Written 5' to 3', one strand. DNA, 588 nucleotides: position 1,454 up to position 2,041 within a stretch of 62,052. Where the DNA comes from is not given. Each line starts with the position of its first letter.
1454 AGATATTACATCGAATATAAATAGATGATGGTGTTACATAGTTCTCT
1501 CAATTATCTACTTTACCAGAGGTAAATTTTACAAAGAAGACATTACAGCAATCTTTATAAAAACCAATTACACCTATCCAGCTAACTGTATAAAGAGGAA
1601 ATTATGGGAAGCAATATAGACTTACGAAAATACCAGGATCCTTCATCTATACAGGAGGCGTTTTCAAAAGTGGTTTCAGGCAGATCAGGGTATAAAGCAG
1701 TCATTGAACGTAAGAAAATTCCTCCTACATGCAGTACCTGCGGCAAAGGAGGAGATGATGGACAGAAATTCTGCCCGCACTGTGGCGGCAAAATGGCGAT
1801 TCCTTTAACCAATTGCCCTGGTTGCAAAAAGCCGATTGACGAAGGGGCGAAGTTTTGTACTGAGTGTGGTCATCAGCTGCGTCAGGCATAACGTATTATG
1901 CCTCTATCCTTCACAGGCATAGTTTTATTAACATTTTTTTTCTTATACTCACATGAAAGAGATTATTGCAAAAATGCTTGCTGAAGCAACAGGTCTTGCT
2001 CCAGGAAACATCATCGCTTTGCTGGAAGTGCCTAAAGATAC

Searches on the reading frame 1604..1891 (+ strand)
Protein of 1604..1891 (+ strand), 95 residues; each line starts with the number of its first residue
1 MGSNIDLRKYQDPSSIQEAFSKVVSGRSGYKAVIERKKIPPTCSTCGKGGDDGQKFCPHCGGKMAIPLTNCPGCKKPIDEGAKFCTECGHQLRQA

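Call 68: search_protein_families(library=pfam, proteins=[window:1604-1891:+], max_evalue=0.01)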
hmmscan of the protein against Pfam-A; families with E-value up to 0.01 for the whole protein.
window:1604-1891:+ (95 aa): 11 families
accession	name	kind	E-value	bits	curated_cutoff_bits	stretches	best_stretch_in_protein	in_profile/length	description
PF12773.13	DZR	-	8.4e-14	51.9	27.3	2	43-89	1-45/45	Double zinc ribbon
PF13248.11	Zn_ribbon_3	-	2.6e-12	46.2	27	2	69-92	3-26/26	zinc-ribbon domain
PF13240.11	Zn_Ribbon_1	-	1.7e-10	40.8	25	2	43-61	2-20/23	zinc-ribbon domain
PF18912.6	DZR_2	-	1.2e-07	31.9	27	1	40-88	7-55/56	Double zinc ribbon domain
PF17032.10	Zn_ribbon_15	-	1.2e-06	29.6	28.9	0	40-61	52-73/73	zinc-ribbon family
PF24460.1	DUF7575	-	2.9e-05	23.8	28.5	1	69-92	4-27/28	Domain of unknown function (DUF7575)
PF01155.25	HypA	-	3.9e-05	24.1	28.9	1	12-64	40-96/112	Hydrogenase/urease nickel incorporation, metallochaperone, hypA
PF11781.13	Zn_ribbon_RRN7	-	0.00013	22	27.1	0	79-91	18-30/32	Zinc-finger of RNA-polymerase I-specific TFIIB, Rrn7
PF14803.11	Zn_ribbon_Nudix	-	0.0013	19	25.6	0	55-65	1-11/34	Nudix N-terminal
PF07191.17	Zn_ribbon_6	-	0.002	18.5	25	0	35-65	11-40/67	Double zinc ribbon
PF10571.15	UPF0547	-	0.0028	18.2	29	1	70-90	2-22/26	Uncharacterised protein family UPF0547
